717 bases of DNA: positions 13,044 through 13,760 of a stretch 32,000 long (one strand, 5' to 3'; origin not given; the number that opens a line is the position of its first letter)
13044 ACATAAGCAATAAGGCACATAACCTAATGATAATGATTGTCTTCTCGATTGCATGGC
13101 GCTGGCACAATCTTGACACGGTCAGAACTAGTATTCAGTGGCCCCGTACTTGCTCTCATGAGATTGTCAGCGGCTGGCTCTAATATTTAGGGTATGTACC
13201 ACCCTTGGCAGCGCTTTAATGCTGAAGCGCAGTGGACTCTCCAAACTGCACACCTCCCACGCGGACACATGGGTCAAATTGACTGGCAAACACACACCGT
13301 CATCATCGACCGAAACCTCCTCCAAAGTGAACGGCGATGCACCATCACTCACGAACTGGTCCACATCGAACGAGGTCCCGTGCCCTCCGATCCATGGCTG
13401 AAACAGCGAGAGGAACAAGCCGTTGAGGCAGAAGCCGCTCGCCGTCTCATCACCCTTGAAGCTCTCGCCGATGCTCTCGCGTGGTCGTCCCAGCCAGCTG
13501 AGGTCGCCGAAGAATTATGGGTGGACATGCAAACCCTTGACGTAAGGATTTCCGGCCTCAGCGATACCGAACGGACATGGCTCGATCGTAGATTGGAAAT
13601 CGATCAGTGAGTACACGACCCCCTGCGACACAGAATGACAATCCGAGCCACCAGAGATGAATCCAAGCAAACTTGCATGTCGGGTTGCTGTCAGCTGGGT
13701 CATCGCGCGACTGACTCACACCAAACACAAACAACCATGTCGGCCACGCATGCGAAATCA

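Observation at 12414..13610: XRE repressor + minimal ImmA/IrrE protease pair directly downstream of an orphan lysis cassette: candidate signal-gated lysis switch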

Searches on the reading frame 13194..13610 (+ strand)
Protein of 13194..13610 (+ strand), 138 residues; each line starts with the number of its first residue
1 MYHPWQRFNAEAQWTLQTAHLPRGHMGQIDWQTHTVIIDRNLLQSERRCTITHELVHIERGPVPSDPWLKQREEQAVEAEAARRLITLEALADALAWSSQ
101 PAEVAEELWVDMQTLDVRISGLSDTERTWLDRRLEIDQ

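Call 3: search_protein_families(library=pfam, proteins=[window:13194-13610:+], max_evalue=1)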
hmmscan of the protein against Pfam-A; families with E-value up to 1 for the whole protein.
window:13194-13610:+ (138 aa): 1 family
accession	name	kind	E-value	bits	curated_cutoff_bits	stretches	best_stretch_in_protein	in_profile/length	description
PF06114.19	Peptidase_M78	-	5e-07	30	22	1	32-120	27-123/123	IrrE N-terminal-like domain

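Call 4: search_protein_families(library=phrogs, proteins=[window:13194-13610:+], max_evalue=0.1)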
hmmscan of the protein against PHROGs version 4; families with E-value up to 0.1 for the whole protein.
window:13194-13610:+ (138 aa): 4 families
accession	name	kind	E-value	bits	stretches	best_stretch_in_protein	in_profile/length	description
phrog_87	-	other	2.6e-17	64.3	1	27-129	65-171/227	metallo-protease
phrog_1233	-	unknown function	0.0011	19.1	1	24-57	35-71/306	-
phrog_20936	-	unknown function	0.0066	17.8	1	31-61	26-56/91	-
phrog_2439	-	transcription regulation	0.085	12.7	0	37-81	186-231/367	transcriptional regulator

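Call 10: find_homologous_proteins(query=window:13194-13607:+)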
Query window:13194-13607:+ (138 aa): 279 proteins with E <= 0.001 among 406 candidates; the best 120 are listed.
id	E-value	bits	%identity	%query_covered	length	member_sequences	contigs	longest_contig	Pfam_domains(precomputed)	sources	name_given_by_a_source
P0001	3.8e-86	304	100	100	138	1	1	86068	PF06114.20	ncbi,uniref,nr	ncbi:ImmA/IrrE family metallo-endopeptidase [Propionibacterium ruminifibrarum]|uniref:ImmA/IrrE fami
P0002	3.8e-63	230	75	100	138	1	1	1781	-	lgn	-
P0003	1.1e-61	225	73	100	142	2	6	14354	PF06114.20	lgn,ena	-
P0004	2.1e-59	218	71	99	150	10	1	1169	-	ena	-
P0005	7.8e-49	184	65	96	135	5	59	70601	PF06114.20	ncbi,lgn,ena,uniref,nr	ncbi:ImmA/IrrE family metallo-endopeptidase [Propionibacterium acidifaciens]|uniref:ImmA/IrrE family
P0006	4.6e-47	178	65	88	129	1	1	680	PF06114.20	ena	-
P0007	6.2e-46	174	64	88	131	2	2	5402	PF06114.20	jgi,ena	-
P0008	1.0e-43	167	64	88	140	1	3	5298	-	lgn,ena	-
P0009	2.1e-43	166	65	89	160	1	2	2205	PF06114.20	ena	-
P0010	1.5e-42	163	65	88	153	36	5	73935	PF06114.20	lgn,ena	-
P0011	3.5e-42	162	59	99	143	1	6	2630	-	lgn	-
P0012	3.8e-42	162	59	99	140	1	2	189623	-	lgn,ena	-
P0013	3.8e-42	162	57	94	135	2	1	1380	PF06114.20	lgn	-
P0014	3.2e-40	156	57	97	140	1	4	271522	-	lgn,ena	-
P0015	4.0e-40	155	57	98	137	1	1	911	PF06114.20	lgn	-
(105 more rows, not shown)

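Call 12: find_encoding_contigs(protein=P0005, flank=10000, max_places=4)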
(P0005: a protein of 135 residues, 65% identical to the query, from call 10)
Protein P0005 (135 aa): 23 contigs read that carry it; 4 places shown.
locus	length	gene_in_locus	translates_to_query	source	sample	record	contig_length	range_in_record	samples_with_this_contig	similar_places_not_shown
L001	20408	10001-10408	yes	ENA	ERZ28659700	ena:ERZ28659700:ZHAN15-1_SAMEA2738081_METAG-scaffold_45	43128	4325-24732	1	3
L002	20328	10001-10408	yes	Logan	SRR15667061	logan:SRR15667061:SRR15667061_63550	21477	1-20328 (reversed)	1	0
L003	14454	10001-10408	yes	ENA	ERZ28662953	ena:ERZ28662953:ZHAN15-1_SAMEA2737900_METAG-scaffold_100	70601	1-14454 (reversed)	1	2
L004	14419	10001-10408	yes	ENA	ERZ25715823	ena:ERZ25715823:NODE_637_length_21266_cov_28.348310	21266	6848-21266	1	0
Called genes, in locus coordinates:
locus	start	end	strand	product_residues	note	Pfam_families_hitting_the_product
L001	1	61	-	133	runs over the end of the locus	-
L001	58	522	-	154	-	PF05866:RusA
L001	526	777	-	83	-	-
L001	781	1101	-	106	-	-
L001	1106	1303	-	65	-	-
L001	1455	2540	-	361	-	-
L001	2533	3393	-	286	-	-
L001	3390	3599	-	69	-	-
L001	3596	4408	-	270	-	-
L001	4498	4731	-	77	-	PF12728:HTH_17 (weak)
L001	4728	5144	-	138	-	-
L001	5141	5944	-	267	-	PF02498:Bro-N, PF03374:ANT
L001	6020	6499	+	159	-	-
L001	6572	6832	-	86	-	PF13560:HTH_31, PF12844:HTH_19 (weak), PF01381:HTH_3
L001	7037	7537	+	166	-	PF13560:HTH_31 (faint), PF01381:HTH_3 (weak)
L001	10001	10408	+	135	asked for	PF06114:Peptidase_M78 (weak)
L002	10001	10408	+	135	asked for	PF06114:Peptidase_M78 (weak)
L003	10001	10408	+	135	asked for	PF06114:Peptidase_M78 (weak)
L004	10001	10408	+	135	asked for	PF06114:Peptidase_M78 (weak)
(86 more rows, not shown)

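Call 13: find_encoding_contigs(protein=P0003, flank=10000, max_places=3)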
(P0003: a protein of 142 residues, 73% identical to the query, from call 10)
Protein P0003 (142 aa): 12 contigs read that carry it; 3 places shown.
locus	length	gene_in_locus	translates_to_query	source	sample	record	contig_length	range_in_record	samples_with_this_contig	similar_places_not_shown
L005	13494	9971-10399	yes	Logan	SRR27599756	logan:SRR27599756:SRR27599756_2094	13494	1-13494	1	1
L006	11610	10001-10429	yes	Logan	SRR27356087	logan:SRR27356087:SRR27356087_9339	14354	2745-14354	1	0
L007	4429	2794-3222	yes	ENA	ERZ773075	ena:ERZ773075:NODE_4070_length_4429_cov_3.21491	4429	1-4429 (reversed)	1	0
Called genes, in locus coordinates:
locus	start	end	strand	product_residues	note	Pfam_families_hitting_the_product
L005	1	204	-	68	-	?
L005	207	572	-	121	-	-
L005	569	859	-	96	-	PF00085:Thioredoxin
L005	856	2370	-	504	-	PF00145:DNA_methylase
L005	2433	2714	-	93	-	-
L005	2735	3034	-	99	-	-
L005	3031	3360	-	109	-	-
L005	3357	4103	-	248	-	PF00929:RNase_T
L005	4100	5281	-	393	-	PF18897:Gp3-like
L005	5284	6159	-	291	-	-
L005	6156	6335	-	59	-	-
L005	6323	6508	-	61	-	-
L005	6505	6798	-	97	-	-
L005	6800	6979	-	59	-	-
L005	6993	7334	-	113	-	-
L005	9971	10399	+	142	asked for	PF06114:Peptidase_M78 (weak)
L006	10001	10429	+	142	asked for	PF06114:Peptidase_M78 (weak)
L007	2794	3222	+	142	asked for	PF06114:Peptidase_M78 (weak)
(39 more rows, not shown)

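Call 18: find_encoding_contigs(protein=P0001, flank=10000, max_places=3)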
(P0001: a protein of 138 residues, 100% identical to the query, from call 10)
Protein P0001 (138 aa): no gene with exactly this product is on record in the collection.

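Call 26: search_dna_similar(query=window:13194-13607:+, collection=phages, mode=protein, max_rows=30)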
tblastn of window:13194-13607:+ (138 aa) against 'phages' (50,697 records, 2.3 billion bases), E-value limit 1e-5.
Records with a match: 263; places in all: 263; records where one place covers at least 80% of the query: 246.
Best place of each record, by identity: <60% 263.
By first word of the organism name: Gordonia 217; Mycobacterium 38; Rhodococcus 4; Microcystis 1; Dulem 1; Mycolicibacterium 1; Bacteriophage 1.
By host as written in the record: Gordonia terrae 3612 176; Mycobacterium smegmatis mc2 155 16; Gordonia terrae CAG3 11; - 9; Gordonia rubripertincta NRRL B-16540 8; Gordonia rubripertincta NRRL B-16540 SEA 4; Gordonia terrae ATCC 3612 3; Mycobacterium abscessus GD40 3; and 26 more.
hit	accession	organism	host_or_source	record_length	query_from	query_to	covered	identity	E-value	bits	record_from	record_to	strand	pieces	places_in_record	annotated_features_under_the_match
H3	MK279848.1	Gordonia phage Dorito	Gordonia rubripertincta NRRL B-16540 SEA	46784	1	134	97%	49.3%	3e-24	102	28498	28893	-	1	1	36: hypothetical protein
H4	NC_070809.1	Gordonia phage Dorito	Gordonia rubripertincta NRRL B-16540 SEA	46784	1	134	97%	49.3%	3e-24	102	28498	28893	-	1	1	36: metallo-protease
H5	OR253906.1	Gordonia phage Thimann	Gordonia rubripertincta Grub38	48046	1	134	97%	49.3%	3e-24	102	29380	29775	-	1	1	38: metalloprotease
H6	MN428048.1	Gordonia phage DobbysSock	Gordonia terrae 3612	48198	1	134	97%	49.3%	3e-24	102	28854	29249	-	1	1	33: hypothetical protein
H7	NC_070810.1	Gordonia phage DobbysSock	Gordonia terrae 3612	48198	1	134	97%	49.3%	3e-24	102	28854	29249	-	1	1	33: metallo-protease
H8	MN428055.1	Gordonia phage Mcklovin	Gordonia terrae 3612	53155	1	134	97%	49.3%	3e-24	102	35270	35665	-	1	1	38: hypothetical protein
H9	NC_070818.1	Gordonia phage Mcklovin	Gordonia terrae 3612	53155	1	134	97%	49.3%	3e-24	102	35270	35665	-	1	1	38: metallo-protease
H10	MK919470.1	Gordonia phage Mellie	Gordonia terrae 3612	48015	1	134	97%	49.3%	9e-23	98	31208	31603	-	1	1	39: helix-turn-helix DNA binding protein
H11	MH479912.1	Gordonia phage Eviarto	Gordonia terrae 3612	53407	1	134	97%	49.3%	2e-22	97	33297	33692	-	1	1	41: peptidase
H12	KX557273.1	Gordonia phage BatStarr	Gordonia terrae 3612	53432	1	134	97%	49.3%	2e-22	97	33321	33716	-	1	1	41: peptidase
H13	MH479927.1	Gordonia phage TimTam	Gordonia terrae 3612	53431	1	134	97%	49.3%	2e-22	97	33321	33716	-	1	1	41: peptidase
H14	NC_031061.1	Gordonia phage Nymphadora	Gordonia terrae 3612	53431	1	134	97%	49.3%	2e-22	97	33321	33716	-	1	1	41: metallo-protease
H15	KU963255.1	Gordonia phage Nymphadora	Gordonia terrae 3612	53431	1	134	97%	49.3%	2e-22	97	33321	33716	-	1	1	41: hypothetical protein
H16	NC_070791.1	Gordonia phage Herod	Gordonia terrae 3612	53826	1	134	97%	49.3%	2e-22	97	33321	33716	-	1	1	41: metallo-protease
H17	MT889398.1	Gordonia phage Herod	Gordonia terrae 3612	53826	1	134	97%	49.3%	2e-22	97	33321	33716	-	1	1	41: helix-turn-helix DNA-binding protein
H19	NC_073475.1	Rhodococcus phage Mbo4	Rhodococcus opacus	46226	2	135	97%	48.9%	4e-22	96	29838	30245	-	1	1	metallopeptidase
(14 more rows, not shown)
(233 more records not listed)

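Call 28: get_annotated_region(hit=H4, flank=6000)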
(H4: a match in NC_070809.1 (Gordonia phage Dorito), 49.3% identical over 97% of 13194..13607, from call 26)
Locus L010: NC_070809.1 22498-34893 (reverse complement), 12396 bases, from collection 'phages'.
description: Gordonia phage Dorito, complete genome.
organism: Gordonia phage Dorito (NCBI taxid 2499023)
taxonomy: Viruses; Duplodnaviria; Heunggongvirae; Uroviricota; Caudoviricetes; Beenievirus; Beenievirus dorito
host: Gordonia rubripertincta NRRL B-16540 SEA; source: soil; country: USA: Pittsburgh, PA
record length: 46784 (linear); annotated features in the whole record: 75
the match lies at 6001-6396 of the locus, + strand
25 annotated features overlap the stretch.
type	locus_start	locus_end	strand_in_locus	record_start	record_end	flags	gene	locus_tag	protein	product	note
CDS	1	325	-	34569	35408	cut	49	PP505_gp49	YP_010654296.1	exonuclease VIII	-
CDS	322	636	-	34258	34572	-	48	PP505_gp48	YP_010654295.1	tail fiber protein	-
CDS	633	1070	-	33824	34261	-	47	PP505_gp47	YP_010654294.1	hypothetical protein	-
CDS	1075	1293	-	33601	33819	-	46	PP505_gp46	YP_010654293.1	hypothetical protein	-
CDS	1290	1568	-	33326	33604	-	45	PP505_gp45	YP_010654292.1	excisionase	-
CDS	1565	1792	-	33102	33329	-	44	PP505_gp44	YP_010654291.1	hypothetical protein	-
CDS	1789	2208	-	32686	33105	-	43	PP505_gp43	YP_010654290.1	hypothetical protein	-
CDS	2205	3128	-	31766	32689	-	42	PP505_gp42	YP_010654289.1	antirepressor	-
CDS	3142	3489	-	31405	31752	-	41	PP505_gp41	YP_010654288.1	hypothetical protein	-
CDS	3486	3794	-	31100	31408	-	40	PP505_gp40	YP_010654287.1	helix-turn-helix DNA binding protein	-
CDS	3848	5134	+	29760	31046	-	39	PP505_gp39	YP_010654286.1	transcriptional repressor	-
CDS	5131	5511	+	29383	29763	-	38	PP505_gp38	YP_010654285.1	hypothetical protein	-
CDS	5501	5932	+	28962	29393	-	37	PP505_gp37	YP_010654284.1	hypothetical protein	-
CDS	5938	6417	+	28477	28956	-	36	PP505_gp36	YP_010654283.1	metallo-protease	-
CDS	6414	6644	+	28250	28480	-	35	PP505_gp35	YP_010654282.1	helix-turn-helix DNA binding protein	-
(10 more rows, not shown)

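Call 29: get_annotated_region(hit=H19, flank=6000)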
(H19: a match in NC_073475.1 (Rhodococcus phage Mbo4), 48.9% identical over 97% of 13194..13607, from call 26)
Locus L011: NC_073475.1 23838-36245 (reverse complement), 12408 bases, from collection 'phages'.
description: Rhodococcus phage Mbo4, complete genome.
organism: Rhodococcus phage Mbo4 (NCBI taxid 2936912)
taxonomy: Viruses; Duplodnaviria; Heunggongvirae; Uroviricota; Caudoviricetes
host: Rhodococcus opacus; source: wastewater samples; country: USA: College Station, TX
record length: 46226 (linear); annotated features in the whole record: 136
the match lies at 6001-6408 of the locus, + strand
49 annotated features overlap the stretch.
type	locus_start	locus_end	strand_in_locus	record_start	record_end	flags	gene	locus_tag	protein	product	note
CDS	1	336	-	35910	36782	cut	-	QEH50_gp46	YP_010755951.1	exodeoxyribonuclease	SwissProt: gnl|BL_ORD_ID|343380 sp|P15032|RECE_ECOLI Exodeoxyribonuclease 8 OS=Escherichia coli (strain K12) OX=83333 ...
CDS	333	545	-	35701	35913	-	-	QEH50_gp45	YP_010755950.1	hypothetical protein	-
regulatory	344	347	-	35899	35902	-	-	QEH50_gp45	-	ribosome_binding_site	-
CDS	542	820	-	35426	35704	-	-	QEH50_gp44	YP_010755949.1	hypothetical protein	-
regulatory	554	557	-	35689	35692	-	-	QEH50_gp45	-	ribosome_binding_site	-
CDS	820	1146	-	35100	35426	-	-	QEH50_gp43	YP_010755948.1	hypothetical protein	-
regulatory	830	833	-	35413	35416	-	-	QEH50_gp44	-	ribosome_binding_site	-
CDS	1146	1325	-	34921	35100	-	-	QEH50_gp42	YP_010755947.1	hypothetical protein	-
regulatory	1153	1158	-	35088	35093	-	-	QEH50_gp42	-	ribosome_binding_site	-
CDS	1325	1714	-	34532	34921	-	-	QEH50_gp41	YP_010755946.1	hypothetical protein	-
regulatory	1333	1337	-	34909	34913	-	-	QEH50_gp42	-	ribosome_binding_site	-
CDS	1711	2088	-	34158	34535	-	-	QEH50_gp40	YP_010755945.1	hypothetical protein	TMHMM type II membrane protein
regulatory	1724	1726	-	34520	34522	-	-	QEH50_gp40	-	ribosome_binding_site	-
CDS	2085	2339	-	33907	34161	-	-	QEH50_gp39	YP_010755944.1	hypothetical protein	-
regulatory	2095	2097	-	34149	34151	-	-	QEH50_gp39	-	ribosome_binding_site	-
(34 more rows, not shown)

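Call 58: search_solved_structures(query=A6, max_evalue=1, show_alignments=2)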
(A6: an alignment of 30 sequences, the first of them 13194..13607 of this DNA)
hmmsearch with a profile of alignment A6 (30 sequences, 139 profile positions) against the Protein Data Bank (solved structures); distinct sequences matched with E-value up to 1: 0.

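Call 61: predict_structure(alignment_id=A6)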
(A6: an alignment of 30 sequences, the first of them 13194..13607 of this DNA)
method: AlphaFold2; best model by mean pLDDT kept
length: 138 residues; sequences in the alignment: 30
mean_pLDDT: 94.0   pTM: 0.85
mean pLDDT of the five models: 94.0, 93.6, 93.5, 93.4, 92.8
residues with pLDDT >= 90: 120; 70-90: 17; 50-70: 1; < 50: 0
segments of 3 or more residues with pLDDT < 50: none
pLDDT, mean of each block of 10 residues (from residue 1): 80 90 93 96 95 95 95 97 97 96 97 98 97 88
secondary structure, 60 per line:
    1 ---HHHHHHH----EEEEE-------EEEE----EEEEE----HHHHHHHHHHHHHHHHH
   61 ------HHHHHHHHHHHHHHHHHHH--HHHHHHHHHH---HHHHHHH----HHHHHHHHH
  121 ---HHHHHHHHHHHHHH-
elements in order: H4-10 E15-19 E27-30 E35-39 H44-60 H67-85 H88-97 H101-107 H112-120 H124-137

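Call 65: fold_search(model_id=the predicted structure, library=pdb)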
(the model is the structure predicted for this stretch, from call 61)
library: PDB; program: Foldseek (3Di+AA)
matches with E <= 10: 207; with E <= 0.001: 1
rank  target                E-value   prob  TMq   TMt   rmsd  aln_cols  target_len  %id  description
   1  3dti                  3.6e-04  1.00  0.56  0.34   3.7       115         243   21  Crystal structure of the IRRE protein, a central regulator of DNA damage repair in deinococcaceae (released 2009-02-10)
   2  3dte                  1.1e-03  1.00  0.57  0.34   4.5       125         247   20  Crystal structure of the IRRE protein, a central regulator of DNA damage repair in deinococcaceae (released 2009-02-10)
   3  8sln_A                1.4e-03  1.00  0.61  0.37   3.3       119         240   20  Crystal structure of Deinococcus geothermalis PprI complexed with ssDNA (released 2024-03-13)
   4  8slm                  2.6e-03  1.00  0.62  0.37   3.3       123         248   19  Crystal structure of Deinococcus geothermalis PprI (released 2024-03-13)
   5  4qhj_A                9.2e-03  1.00  0.35  0.43   8.5        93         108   18  Crystal structure of Methanocaldococcus jannaschii selecase mutant I100F+H107F (released 2014-07-16)
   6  6cyy_A                1.1e-02  1.00  0.62  0.28   4.0       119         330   12  Mycobacterium tuberculosis transcriptional regulator (released 2019-04-17)
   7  4qhi_C                1.2e-02  1.00  0.35  0.45   7.5        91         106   18  Crystal structure of Methanocaldococcus jannaschii selecase mutant R36W (released 2014-07-16)
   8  4qhi_B                1.2e-02  1.00  0.36  0.44   5.1        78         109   22  Crystal structure of Methanocaldococcus jannaschii selecase mutant R36W (released 2014-07-16)
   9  6cyj_A                1.3e-02  1.00  0.66  0.31   4.0       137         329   12  Mycobacterium tuberculosis transcriptional regulator (released 2019-04-17)
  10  6cz6_D                1.6e-02  1.00  0.65  0.30   5.0       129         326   12  Mycobacterium tuberculosis transcriptional regulator (released 2019-04-17)
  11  4qhi_A                1.8e-02  1.00  0.36  0.45   7.2        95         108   18  Crystal structure of Methanocaldococcus jannaschii selecase mutant R36W (released 2014-07-16)
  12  4qhi_D                2.7e-02  0.99  0.36  0.45   6.4        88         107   18  Crystal structure of Methanocaldococcus jannaschii selecase mutant R36W (released 2014-07-16)
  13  4qhg                  2.9e-02  0.99  0.35  0.43   7.5        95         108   19  Crystal structure of Methanocaldococcus jannaschii dimeric selecase (released 2014-07-16)
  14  6d2s                  3.2e-02  1.00  0.65  0.36   4.0       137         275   12  Mycobacterium tuberculosis transcriptional regulator (released 2019-04-17)
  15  6cz6_C                4.6e-02  1.00  0.54  0.25   5.0       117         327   14  Mycobacterium tuberculosis transcriptional regulator (released 2019-04-17)
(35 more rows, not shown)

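Call 70: find_related_loci(query=A6, collection=genome_contigs, flank=8000)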
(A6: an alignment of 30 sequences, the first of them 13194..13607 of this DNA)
Query A6 (138 aa) in genome_contigs; peptide patterns used: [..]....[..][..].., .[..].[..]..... (x = any residue, [..] = any of these).
210 stretches matched a pattern; 169 encode a relative of the query (tblastn E <= 1e-3); the best 80 are kept; 80 distinct loci.
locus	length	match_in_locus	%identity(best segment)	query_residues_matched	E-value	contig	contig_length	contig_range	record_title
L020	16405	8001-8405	57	1-135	8e-45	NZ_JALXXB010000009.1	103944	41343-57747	Aestuariimicrobium sp. p3-SID1156 9, whole genome shotgun sequence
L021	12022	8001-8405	50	1-135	2e-37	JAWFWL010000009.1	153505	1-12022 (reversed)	MAG: Propionibacteriaceae bacterium isolate S2_016_000G1_dasS2_016_000G1_concoct_1 S2_016_000G1_scaffold_45, whole genom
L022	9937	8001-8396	50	1-134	4e-35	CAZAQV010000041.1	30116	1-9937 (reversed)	MAG TPA_asm: uncultured Polyangiales bacterium isolate SRP321284_co1_289 genome assembly, contig: NODE_1730_length_30116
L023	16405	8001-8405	47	1-135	2e-35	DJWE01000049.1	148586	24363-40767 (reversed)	MAG TPA_asm: Propionibacteriaceae bacterium UBA6238 UBA6238_contig_30107, whole genome shotgun sequence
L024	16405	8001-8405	50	1-135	8e-35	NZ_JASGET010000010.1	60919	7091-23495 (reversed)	MAG: Nocardioides sp. isolate 7M004 JMF-2106-05-0007A.bin.4_9, whole genome shotgun sequence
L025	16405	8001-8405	47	3-137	2e-34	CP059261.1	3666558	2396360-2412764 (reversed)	MAG: Micropruina sp. isolate SSC1 chromosome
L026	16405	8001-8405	47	1-135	4e-34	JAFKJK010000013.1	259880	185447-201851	MAG: Propionibacteriaceae bacterium isolate SCN18_26_2_15_R1_B_70_19 SCN18_26_2_15_R1_B_scaffold_184, whole genome shotg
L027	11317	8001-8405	46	1-134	1e-31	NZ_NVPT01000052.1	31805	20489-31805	Geodermatophilus chilensis strain B12 NODE_52, whole genome shotgun sequence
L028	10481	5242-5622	47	1-129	9e-32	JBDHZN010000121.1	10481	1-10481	MAG: Micropruina sp. isolate AS-MICRO-3CA.136 NODE_31139_length_10481_cov_14.513320, whole genome shotgun sequence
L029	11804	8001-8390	48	1-134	3e-31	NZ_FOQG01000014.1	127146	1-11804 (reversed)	Nocardioides psychrotolerans strain CGMCC 1.11156, whole genome shotgun sequence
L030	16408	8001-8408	46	2-135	3e-30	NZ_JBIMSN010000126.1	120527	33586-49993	Antrihabitans spumae strain NCIMB 15450 platanus_K_25_97_126, whole genome shotgun sequence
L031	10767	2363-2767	48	1-137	1e-30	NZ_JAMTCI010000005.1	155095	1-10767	Williamsia deligens strain DSM 44902 LX14DRAFT_scaffold00005.5, whole genome shotgun sequence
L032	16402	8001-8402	46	1-135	5e-30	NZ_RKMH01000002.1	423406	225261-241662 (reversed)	Gordonia oryzae strain RS15-1S NODE_3_length_423406_cov_150.868, whole genome shotgun sequence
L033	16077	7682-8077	46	1-134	4e-30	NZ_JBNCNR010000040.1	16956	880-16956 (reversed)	Gordonia sp. DT219 NODE_40_length_16956_cov_30.278393, whole genome shotgun sequence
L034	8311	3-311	54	33-135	1e-29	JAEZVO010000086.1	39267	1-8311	MAG: Actinomycetes bacterium isolate OH_PFB_125 k127_1343428, whole genome shotgun sequence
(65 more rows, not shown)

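Call 74: search_protein_families(library=pfam, alignment_id=A8, max_evalue=0.00001)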
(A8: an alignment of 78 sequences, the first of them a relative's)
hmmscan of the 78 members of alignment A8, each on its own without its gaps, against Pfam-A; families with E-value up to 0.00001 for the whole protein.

A. member 1, L020:8573-9742:- (390 aa): 2 families
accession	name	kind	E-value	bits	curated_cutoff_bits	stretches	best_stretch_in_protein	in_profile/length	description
PF00589.27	Phage_integrase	-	9.5e-13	48.7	27.1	1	205-355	33-170/172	Phage integrase family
PF14659.12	Phage_int_SAM_3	-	5e-08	33.5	22.6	1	71-123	1-52/58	Phage integrase, N-terminal SAM-like domain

B. families by the number of members that match (of 78 scanned): 18 families
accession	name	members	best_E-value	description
PF00589.27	Phage_integrase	35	2.4e-30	Phage integrase family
PF22022.2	Phage_int_M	7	3.4e-10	Phage integrase central domain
PF14659.12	Phage_int_SAM_3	7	3.6e-10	Phage integrase, N-terminal SAM-like domain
PF00239.26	Resolvase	6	7.5e-24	Resolvase, N terminal domain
PF07508.19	Recombinase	5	2.9e-17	Recombinase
PF00291.31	PALP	1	1.1e-50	Pyridoxal-phosphate dependent enzyme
PF00069.31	Pkinase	1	3.4e-49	Protein kinase domain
PF07714.23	PK_Tyr_Ser-Thr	1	1.2e-31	Protein tyrosine and serine/threonine kinase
PF13091.12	PLDc_2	1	1.6e-22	PLD-like domain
PF06925.17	MGDG_synth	1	4.2e-18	Monogalactosyldiacylglycerol (MGDG) synthase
PF01850.27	PIN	1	4.1e-15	PIN domain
PF07411.17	DUF1508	1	2.8e-14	Domain of unknown function (DUF1508)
PF00534.26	Glycos_transf_1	1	2.9e-09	Glycosyl transferases group 1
PF03109.22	ABC1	1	1.3e-08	ABC1 atypical kinase-like domain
PF14657.12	Arm-DNA-bind_4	1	2.9e-08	Arm DNA-binding domain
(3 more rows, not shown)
